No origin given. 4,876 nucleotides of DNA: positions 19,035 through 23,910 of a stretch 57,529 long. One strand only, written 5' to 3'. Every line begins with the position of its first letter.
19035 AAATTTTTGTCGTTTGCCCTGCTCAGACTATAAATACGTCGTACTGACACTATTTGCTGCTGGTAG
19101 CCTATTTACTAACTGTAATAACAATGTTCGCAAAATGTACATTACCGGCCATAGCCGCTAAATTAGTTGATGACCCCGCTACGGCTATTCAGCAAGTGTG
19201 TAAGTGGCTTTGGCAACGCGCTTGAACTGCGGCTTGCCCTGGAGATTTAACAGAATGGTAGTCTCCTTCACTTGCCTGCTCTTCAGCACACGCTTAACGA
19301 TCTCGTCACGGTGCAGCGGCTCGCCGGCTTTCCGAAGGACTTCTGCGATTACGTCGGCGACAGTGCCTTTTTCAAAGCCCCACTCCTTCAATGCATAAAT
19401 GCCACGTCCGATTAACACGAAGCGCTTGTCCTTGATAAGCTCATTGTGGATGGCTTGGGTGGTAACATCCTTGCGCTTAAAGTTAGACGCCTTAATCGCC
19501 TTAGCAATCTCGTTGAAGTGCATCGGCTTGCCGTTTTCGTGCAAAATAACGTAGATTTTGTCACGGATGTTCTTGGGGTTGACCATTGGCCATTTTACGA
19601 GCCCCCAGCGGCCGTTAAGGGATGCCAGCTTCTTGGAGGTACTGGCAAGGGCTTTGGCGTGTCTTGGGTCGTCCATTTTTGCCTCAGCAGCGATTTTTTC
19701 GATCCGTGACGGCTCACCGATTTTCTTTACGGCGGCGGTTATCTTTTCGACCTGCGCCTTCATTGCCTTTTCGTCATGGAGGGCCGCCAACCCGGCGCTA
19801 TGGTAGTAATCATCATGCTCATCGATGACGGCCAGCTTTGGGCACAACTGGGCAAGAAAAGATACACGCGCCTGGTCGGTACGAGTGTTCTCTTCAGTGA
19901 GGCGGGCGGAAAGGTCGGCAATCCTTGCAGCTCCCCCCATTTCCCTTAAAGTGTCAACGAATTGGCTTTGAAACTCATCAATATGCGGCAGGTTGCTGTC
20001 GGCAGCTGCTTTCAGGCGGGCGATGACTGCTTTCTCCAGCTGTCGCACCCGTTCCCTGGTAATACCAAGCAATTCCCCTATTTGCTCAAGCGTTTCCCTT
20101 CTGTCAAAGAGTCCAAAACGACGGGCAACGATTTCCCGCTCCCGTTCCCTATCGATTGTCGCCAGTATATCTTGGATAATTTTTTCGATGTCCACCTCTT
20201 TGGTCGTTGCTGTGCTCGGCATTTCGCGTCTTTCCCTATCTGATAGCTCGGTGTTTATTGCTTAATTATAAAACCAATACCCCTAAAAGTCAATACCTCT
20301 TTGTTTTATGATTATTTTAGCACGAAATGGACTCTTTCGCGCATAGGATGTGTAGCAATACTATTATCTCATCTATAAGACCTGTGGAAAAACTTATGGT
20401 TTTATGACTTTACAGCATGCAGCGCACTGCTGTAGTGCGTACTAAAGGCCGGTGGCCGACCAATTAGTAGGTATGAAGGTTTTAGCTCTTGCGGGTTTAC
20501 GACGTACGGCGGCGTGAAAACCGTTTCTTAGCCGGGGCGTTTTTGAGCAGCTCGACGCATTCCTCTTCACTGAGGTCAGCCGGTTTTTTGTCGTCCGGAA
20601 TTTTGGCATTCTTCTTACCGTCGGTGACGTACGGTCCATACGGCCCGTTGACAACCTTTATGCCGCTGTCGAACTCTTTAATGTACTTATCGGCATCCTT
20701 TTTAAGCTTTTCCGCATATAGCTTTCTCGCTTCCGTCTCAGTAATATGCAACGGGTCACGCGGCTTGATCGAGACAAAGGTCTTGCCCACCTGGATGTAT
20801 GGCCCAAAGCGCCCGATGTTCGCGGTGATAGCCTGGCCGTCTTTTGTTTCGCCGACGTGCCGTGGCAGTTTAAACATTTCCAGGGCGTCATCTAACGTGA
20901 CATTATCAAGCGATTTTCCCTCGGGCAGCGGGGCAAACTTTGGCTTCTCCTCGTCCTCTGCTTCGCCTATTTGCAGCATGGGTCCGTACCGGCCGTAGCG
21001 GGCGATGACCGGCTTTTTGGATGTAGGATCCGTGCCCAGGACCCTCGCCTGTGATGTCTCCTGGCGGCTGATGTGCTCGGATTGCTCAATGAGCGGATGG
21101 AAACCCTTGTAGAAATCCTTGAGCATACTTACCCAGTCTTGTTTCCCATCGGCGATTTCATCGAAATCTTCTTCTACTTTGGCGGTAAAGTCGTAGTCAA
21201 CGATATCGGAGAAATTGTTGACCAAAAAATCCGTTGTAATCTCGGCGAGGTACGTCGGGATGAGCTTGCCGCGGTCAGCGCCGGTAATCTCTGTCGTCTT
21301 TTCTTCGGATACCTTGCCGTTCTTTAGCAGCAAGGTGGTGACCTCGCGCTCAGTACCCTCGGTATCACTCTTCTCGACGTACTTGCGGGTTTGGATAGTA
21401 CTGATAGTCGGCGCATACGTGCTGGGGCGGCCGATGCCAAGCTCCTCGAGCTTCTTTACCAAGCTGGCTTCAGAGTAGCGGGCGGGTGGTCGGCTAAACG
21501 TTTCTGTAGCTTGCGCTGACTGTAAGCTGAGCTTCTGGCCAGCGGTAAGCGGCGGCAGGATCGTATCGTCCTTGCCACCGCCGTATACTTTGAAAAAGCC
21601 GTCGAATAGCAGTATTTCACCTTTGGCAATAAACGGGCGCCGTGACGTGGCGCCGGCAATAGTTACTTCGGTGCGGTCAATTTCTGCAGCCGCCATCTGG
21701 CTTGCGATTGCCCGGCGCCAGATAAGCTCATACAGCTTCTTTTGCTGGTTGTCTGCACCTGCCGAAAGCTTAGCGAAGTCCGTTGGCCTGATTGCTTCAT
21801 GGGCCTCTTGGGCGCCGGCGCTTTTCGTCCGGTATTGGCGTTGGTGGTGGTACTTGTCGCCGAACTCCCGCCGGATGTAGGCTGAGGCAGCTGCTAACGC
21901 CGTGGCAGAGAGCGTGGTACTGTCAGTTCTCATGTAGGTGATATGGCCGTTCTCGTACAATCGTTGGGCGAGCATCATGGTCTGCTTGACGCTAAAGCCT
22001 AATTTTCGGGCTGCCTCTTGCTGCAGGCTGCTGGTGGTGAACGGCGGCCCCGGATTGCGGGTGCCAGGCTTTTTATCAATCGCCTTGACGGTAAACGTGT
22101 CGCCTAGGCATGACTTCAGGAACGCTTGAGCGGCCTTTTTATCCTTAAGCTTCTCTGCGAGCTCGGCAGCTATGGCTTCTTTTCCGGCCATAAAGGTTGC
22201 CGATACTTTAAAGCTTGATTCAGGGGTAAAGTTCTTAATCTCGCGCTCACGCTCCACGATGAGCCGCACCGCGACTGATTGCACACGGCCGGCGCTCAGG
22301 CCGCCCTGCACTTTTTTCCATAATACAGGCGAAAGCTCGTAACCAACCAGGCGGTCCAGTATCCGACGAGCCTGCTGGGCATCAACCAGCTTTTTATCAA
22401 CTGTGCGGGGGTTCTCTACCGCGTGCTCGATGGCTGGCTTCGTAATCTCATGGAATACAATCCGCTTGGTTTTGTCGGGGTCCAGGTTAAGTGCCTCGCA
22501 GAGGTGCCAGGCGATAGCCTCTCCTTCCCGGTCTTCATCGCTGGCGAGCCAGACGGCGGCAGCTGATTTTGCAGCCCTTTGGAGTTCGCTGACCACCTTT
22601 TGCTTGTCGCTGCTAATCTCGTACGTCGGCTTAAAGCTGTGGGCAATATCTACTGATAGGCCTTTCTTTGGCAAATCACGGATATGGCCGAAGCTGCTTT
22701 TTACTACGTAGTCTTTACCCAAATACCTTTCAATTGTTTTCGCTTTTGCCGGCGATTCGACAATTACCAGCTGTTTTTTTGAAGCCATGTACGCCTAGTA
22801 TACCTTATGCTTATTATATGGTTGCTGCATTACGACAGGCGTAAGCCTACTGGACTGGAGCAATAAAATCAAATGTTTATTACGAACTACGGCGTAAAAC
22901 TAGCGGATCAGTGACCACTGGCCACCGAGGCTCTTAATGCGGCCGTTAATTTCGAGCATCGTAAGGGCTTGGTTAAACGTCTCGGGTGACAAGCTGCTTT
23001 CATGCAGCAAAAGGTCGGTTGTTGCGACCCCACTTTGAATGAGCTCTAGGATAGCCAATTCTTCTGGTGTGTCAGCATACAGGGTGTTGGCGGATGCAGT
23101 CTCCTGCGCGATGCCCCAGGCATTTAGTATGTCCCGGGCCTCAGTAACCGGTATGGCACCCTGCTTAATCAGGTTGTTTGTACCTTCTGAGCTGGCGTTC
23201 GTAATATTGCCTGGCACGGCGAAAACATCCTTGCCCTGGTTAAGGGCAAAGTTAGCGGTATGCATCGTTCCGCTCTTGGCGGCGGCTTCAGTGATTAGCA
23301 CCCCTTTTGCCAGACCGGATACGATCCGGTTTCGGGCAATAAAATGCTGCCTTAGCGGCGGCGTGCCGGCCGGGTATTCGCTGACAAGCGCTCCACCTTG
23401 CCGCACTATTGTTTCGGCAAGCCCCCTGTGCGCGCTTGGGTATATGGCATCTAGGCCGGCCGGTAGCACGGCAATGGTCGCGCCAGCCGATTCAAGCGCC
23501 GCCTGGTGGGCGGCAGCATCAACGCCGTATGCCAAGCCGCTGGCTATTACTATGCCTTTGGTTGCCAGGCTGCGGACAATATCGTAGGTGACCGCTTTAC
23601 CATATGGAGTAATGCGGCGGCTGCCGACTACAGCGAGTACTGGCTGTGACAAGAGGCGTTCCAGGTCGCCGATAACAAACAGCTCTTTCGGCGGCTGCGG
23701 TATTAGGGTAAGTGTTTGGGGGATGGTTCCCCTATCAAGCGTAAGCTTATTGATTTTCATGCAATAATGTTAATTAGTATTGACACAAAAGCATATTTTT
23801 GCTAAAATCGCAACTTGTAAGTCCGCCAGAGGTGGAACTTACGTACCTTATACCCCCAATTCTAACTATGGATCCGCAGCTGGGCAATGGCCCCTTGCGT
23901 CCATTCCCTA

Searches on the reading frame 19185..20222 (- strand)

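Call 82: search_protein_families(library=pfam, proteins=[window:19185-20222:-], max_evalue=0.00001)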
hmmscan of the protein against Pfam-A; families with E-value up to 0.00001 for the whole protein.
window:19185-20222:- (345 aa): 2 families
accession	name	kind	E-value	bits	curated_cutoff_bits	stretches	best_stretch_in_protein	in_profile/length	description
PF05066.19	HARE-HTH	-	5.9e-12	46.3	25.9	0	223-281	7-71/71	HB1, ASXL, restriction endonuclease HTH domain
PF04545.22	Sigma70_r4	-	1.2e-11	44.3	24.1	1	26-71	7-49/50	Sigma-70, region 4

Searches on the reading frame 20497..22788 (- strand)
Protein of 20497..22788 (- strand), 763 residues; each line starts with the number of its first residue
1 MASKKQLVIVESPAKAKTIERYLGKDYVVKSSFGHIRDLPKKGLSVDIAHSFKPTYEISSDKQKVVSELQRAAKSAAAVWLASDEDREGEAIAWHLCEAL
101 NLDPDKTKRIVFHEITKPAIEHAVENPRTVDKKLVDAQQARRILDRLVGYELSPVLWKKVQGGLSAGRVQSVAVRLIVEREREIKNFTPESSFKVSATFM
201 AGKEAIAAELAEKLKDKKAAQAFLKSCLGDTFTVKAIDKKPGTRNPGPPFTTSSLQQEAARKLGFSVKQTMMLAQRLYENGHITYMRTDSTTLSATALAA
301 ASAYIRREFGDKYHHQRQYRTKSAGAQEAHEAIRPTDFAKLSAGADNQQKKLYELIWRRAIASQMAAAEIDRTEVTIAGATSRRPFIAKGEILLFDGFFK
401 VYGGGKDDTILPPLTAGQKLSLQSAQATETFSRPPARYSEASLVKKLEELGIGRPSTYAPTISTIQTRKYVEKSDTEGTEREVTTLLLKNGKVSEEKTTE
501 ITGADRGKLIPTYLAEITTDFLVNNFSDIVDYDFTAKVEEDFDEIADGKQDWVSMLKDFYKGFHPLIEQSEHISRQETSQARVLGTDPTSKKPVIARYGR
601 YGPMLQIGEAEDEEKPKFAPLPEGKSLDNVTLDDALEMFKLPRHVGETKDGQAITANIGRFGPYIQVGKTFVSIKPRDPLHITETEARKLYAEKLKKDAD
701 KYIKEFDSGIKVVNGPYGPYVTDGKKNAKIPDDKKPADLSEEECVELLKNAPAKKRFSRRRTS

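Call 47: search_protein_families(library=ncbifam, proteins=[window:20497-22788:-], max_evalue=1e-10)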
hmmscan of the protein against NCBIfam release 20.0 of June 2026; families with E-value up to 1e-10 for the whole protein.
window:20497-22788:- (763 aa): 12 families
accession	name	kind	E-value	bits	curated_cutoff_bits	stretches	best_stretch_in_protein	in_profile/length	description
NF006451.0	PRK08780.1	equivalog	2.1e-241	803.8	1265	2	5-474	3-511/824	DNA topoisomerase I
TIGR01051.1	topA_bact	equivalog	2.2e-209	697.6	456.4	2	7-477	1-513/632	type I DNA topoisomerase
NF004966.0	PRK06319.1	equivalog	1.9e-143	479.5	868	2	4-476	2-517/862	DNA topoisomerase I/SWI domain fusion protein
TIGR01054.1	rgy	equivalog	1.4e-91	307.7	471.7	1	58-561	701-1167/1172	reverse gyrase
NF004438.0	PRK05776.1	equivalog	3.7e-72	243.5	793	1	24-486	48-526/677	DNA topoisomerase I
TIGR01057.1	topA_arch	equivalog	8.1e-70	235.7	458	1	24-475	37-505/618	DNA topoisomerase I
NF005555.0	PRK07220.1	equivalog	6.9e-65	219.7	635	1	58-480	80-511/740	DNA topoisomerase I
NF005829.0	PRK07726.1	subfamily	1.8e-61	208.6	597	1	58-612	75-637/669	DNA topoisomerase 3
NF011532.0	PRK14973.1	equivalog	8e-58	196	930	1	62-473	83-503/936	DNA topoisomerase I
TIGR01056.1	topB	subfamily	2.6e-55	188.2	515.75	1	70-576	89-606/706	DNA topoisomerase III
NF006032.0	PRK08173.1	equivalog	1.2e-37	129.2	1058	1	57-450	79-502/863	DNA topoisomerase III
NF011313.0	PRK14724.1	equivalog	5.9e-25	87.2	1088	1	53-451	80-523/988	DNA topoisomerase III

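Call 48: list_cluster_members(proteins=[window:20497-22788:-, window:24931-26313:-, window:40081-41517:-, window:51651-53312:+, window:53312-54100:+, window:54180-55253:+])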
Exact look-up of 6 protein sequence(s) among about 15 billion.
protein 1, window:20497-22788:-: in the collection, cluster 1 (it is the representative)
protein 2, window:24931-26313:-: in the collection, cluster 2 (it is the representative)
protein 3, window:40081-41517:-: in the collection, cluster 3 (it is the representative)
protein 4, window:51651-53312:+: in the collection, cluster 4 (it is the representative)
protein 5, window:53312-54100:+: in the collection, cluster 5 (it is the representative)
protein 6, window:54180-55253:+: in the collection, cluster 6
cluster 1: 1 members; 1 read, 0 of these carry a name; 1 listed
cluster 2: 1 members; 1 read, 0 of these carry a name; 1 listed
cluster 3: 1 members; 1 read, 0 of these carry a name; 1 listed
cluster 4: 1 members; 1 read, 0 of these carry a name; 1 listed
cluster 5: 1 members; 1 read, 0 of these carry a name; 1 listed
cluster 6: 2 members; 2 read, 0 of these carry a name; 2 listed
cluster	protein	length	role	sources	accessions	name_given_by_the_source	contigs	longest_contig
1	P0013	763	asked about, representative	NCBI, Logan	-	-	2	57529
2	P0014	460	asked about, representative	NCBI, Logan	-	-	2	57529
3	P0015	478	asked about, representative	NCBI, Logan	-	-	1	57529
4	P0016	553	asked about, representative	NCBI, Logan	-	-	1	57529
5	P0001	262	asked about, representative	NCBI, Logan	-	-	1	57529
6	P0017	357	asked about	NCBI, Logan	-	-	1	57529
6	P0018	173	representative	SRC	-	-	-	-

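Call 49: find_related_loci(query=window:20497-22788:-, collection=genome_contigs, flank=500)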
Query window:20497-22788:- (763 aa) in genome_contigs; peptide patterns used: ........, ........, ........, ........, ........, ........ (x = any residue, [..] = any of these).
600 stretches matched a pattern (row limit reached: there are more); 598 encode a relative of the query (tblastn E <= 1e-3); the best 80 are kept; 80 distinct loci.
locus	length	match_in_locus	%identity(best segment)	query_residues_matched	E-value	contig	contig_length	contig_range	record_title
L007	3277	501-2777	67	5-763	0e+0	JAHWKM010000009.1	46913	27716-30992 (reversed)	MAG: Candidatus Parcubacteria bacterium isolate 0813_bin17 NODE_9_length_46913_cov_7.120357, whole genome shotgun sequen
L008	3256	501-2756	61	5-753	0e+0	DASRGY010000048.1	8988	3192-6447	MAG TPA_asm: Candidatus Saccharimonadales bacterium isolate SMAG_U10070 k141_104776, whole genome shotgun sequence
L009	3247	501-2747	62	5-751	0e+0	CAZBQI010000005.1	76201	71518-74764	MAG TPA_asm: uncultured Candidatus Saccharibacteria bacterium isolate binchicken_co105_30 genome assembly, contig: NODE_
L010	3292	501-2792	59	5-761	0e+0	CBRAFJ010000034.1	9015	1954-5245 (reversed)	MAG TPA_asm: uncultured bacterium isolate SRR11839386_binner12_Refined_8 genome assembly, contig: ERZ27397408.3227, whol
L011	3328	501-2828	56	5-754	0e+0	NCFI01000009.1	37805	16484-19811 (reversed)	MAG: Thiotrichales bacterium 35-46-9 04302015_35_scaffold_203, whole genome shotgun sequence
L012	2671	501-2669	60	5-721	0e+0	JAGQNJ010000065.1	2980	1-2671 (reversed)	MAG: Candidatus Saccharibacteria bacterium isolate HKST-UBA65 NODE_65_length_2980_cov_2.865656, whole genome shotgun seq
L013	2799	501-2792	55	4-755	0e+0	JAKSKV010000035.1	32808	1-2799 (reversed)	MAG: Paludibacteraceae bacterium isolate Horse_feces82 MAG082_35, whole genome shotgun sequence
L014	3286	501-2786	57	5-754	0e+0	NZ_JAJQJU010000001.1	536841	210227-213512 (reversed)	Candidatus Nanosynbacter sp. TM7-087 c_000000000001, whole genome shotgun sequence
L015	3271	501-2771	55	5-756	0e+0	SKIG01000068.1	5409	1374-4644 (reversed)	MAG: Psychroflexus sp. isolate CSBr16_54 CSBr16-24557, whole genome shotgun sequence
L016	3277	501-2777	54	5-753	0e+0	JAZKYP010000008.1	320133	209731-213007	MAG: Candidatus Enterocola sp. isolate T1900045101_TC20190095.MAGScoT_cleanbin_000001 SGB_4759_k141_812277, whole genome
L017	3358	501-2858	55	5-743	0e+0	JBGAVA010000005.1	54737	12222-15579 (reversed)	MAG: Candidatus Saccharimonadales bacterium isolate MAG_MBR_AS.10 MBRAS-10_NODE_5_length_54737_cov_6.117179, whole genom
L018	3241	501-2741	56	5-748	0e+0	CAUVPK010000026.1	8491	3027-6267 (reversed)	MAG TPA_asm: uncultured Candidatus Saccharibacteria bacterium isolate SRR13061539_bin.2_MetaWRAP_v1.3_MAG genome assembl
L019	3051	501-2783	55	4-749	0e+0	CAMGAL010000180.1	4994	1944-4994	MAG: uncultured Mediterranea sp. isolate ERR2020029_bin.3_metaWRAP_v1.3_MAG genome assembly, contig: ERZ10552023.4158, w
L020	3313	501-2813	54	5-763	0e+0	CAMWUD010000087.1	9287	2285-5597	MAG TPA_asm: uncultured Porphyromonadaceae bacterium isolate SRR14411285_bin.4_metawrap_v1.3_MAG genome assembly, contig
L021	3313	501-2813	53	5-761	0e+0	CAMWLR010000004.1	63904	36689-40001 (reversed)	MAG TPA_asm: uncultured Porphyromonadaceae bacterium isolate SRR14411335_bin.9_metawrap_v1.3_MAG genome assembly, contig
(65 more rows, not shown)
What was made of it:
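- TopA is 57-68% identical to Saccharibacteria MAGs and Nanosynbacter (call 49).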

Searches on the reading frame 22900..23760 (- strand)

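Call 83: search_protein_families(library=pfam, proteins=[window:22900-23760:-], max_evalue=0.00001)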
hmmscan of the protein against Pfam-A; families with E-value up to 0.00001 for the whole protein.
window:22900-23760:- (286 aa): 3 families
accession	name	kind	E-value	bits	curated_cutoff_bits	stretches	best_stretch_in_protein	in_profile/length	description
PF02481.21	DNA_processg_A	-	1.7e-72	243.5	29.6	1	2-206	6-211/212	DNA recombination-mediator protein A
PF17782.7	DprA_WH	-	1.5e-09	38.2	22.9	1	225-281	5-61/61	DprA winged helix domain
PF18306.6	LDcluster4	-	2.2e-06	27.8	26.3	0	42-101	4-64/151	SLOG cluster4 family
